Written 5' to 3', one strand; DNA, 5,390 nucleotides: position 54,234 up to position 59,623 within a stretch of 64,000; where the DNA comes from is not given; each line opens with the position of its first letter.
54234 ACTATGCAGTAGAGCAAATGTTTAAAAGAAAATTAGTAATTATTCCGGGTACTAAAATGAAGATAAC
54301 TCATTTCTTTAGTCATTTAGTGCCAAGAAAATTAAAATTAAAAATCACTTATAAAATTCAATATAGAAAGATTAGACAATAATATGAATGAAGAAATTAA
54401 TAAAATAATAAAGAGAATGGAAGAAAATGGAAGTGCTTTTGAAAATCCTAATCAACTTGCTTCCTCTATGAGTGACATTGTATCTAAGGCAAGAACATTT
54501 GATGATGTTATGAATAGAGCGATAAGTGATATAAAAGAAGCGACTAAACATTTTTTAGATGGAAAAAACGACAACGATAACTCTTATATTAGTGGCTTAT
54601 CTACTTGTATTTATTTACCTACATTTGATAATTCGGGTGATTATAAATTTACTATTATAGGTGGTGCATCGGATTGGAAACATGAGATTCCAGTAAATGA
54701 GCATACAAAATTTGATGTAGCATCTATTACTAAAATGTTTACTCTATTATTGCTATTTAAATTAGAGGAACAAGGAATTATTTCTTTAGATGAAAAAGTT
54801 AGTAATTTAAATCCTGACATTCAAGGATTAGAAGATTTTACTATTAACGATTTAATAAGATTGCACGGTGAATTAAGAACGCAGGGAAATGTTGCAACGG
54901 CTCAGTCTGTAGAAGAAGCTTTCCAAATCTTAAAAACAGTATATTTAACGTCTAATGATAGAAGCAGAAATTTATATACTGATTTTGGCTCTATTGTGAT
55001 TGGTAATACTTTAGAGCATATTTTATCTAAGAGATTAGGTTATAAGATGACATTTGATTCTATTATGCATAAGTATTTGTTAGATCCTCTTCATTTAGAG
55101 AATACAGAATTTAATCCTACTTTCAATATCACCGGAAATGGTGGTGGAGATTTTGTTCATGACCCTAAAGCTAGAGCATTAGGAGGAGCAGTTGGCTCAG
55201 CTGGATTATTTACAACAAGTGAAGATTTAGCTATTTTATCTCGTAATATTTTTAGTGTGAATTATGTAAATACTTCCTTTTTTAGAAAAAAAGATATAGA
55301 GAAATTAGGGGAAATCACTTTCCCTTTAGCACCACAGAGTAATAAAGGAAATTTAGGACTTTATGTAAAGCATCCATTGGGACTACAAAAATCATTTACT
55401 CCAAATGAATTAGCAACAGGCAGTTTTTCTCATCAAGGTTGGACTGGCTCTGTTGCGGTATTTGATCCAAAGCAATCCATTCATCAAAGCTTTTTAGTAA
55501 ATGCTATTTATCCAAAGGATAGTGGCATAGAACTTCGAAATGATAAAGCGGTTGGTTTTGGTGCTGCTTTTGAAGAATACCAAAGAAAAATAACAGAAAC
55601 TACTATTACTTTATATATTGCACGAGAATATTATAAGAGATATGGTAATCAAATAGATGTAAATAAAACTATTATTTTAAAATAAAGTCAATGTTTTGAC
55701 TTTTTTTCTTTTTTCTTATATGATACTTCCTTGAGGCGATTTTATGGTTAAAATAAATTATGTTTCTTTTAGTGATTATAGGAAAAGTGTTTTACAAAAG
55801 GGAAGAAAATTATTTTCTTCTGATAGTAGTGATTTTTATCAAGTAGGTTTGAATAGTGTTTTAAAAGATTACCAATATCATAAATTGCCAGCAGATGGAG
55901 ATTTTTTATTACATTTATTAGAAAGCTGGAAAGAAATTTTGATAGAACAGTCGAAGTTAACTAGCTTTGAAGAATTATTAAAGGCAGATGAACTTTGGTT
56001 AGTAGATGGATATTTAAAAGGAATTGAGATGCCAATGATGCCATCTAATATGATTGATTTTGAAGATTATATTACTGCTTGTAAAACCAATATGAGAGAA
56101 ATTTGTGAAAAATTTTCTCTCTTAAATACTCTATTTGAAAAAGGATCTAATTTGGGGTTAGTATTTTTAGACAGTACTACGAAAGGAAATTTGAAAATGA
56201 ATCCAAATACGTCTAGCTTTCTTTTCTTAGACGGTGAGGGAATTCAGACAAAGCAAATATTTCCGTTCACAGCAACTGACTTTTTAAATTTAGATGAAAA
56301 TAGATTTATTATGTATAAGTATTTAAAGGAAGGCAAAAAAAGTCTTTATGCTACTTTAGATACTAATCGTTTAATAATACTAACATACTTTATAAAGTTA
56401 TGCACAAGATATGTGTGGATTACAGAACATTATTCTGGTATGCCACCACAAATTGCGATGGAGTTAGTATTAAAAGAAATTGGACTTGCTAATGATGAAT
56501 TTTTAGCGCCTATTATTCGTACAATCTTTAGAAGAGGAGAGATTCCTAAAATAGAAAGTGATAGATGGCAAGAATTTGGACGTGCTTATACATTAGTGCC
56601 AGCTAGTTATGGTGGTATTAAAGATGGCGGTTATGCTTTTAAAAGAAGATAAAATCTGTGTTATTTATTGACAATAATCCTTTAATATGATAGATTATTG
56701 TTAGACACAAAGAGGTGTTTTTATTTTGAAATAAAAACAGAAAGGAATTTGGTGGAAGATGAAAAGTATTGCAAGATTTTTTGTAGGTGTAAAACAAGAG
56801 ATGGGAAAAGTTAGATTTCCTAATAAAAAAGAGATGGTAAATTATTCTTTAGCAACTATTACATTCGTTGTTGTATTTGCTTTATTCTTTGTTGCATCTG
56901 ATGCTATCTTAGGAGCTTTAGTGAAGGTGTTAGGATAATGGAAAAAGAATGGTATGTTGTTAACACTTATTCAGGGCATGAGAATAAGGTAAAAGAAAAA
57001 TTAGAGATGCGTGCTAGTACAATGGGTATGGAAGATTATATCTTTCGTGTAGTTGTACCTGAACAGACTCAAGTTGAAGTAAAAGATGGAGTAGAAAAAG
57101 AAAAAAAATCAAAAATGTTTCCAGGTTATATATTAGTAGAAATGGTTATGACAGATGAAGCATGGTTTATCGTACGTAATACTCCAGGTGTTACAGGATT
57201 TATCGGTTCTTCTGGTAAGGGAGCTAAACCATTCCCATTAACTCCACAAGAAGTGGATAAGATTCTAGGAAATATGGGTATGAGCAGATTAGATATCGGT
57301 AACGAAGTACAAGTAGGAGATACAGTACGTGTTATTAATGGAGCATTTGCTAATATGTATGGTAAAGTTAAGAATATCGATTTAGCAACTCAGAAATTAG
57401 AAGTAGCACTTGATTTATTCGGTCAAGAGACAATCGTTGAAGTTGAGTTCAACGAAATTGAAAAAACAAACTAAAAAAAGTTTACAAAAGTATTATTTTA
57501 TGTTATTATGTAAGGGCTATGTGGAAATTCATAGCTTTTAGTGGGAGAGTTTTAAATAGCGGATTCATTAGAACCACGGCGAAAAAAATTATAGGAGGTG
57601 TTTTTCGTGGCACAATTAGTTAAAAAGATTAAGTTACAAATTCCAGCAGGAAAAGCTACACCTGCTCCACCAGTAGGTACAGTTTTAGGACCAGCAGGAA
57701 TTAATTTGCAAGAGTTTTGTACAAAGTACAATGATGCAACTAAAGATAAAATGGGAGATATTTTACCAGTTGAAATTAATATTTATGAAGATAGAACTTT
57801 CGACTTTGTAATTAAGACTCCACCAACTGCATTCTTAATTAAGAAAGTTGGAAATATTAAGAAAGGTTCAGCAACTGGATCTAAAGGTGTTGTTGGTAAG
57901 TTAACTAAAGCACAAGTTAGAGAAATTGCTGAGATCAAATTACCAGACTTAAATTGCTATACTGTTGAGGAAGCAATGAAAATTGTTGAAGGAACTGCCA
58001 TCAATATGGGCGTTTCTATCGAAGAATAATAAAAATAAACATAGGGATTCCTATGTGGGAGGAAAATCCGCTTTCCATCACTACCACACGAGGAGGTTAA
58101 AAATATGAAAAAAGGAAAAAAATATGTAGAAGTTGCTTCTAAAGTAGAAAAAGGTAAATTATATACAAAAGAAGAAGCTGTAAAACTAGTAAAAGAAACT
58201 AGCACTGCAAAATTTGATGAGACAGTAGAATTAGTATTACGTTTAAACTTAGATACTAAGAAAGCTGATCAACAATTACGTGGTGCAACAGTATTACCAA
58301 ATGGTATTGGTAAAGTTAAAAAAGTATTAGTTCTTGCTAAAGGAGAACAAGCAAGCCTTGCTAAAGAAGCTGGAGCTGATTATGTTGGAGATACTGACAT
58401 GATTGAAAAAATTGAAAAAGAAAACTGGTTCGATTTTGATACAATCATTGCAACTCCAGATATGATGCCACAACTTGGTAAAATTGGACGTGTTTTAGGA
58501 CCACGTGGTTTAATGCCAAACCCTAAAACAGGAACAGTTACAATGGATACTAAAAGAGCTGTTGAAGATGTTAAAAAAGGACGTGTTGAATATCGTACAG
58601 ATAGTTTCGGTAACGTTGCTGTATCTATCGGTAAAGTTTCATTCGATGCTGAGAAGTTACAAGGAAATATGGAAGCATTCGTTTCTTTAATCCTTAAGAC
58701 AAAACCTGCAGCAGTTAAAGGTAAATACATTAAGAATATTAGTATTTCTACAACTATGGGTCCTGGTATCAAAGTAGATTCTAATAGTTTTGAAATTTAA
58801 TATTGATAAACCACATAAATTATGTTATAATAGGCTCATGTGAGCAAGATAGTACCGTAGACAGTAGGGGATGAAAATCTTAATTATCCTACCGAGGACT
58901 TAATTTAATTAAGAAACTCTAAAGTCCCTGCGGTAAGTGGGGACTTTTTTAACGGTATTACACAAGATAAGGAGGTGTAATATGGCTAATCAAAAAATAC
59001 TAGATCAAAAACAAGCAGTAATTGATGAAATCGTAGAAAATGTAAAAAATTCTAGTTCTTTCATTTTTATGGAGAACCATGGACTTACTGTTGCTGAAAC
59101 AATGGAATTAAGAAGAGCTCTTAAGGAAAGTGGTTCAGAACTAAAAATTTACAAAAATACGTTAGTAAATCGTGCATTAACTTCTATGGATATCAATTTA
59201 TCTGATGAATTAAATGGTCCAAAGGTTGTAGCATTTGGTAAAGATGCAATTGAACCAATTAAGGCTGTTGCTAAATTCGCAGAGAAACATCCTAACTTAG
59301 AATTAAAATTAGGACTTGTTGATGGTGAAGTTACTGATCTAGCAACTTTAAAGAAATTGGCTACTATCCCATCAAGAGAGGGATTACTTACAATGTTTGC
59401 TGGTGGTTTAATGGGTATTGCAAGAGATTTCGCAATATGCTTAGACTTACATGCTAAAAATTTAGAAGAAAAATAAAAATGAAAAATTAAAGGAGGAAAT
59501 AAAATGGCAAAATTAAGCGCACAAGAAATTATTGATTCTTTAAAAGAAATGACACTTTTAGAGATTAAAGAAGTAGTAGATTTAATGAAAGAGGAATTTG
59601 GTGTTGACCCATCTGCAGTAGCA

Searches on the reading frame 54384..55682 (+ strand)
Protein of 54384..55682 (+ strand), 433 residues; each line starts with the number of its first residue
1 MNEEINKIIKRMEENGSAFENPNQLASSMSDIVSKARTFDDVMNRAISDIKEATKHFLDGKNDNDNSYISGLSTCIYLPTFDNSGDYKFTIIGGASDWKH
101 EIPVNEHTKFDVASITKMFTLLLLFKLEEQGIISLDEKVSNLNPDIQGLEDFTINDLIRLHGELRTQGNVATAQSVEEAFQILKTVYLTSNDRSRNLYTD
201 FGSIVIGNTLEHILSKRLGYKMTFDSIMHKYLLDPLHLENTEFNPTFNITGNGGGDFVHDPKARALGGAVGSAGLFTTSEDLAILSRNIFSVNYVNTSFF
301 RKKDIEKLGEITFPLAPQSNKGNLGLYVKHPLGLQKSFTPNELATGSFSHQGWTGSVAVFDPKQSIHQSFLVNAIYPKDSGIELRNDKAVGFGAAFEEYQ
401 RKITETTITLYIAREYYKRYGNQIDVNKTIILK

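Call 59: search_protein_families(library=pfam, proteins=[window:54384-55682:+], max_evalue=0.00001)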
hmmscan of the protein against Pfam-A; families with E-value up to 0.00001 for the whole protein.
window:54384-55682:+ (433 aa): 1 family
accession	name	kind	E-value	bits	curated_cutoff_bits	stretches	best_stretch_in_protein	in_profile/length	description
PF00144.29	Beta-lactamase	-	9.7e-26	91.1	27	1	93-380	33-317/329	Beta-lactamase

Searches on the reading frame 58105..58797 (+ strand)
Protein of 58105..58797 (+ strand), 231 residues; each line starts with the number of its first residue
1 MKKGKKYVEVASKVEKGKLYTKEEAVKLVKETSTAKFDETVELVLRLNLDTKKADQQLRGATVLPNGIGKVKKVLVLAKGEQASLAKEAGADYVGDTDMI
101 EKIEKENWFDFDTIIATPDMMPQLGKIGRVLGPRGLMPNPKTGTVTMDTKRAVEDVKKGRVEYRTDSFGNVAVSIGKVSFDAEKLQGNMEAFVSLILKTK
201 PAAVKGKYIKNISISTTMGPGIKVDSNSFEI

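Call 59: search_protein_families(library=pfam, proteins=[window:58105-58797:+], max_evalue=0.00001)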
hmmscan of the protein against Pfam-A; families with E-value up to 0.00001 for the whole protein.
window:58105-58797:+ (231 aa): 1 family
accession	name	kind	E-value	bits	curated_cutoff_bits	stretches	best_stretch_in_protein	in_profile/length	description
PF00687.26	Ribosomal_L1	-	5.9e-68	228.8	32.2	1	29-220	1-198/198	Ribosomal protein L1p/L10e family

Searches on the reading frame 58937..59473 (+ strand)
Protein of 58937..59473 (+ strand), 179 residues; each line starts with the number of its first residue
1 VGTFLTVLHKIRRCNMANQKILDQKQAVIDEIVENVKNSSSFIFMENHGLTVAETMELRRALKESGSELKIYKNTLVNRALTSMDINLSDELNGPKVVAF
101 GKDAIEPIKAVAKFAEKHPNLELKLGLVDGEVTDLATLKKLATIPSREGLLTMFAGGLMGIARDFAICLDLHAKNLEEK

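Call 59: search_protein_families(library=pfam, proteins=[window:58937-59473:+], max_evalue=0.00001)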
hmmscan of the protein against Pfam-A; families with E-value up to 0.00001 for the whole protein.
window:58937-59473:+ (179 aa): 1 family
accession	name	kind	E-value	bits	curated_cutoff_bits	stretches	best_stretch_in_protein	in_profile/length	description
PF00466.25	Ribosomal_L10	-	1.3e-22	80.2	22.8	1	23-115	4-99/100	Ribosomal protein L10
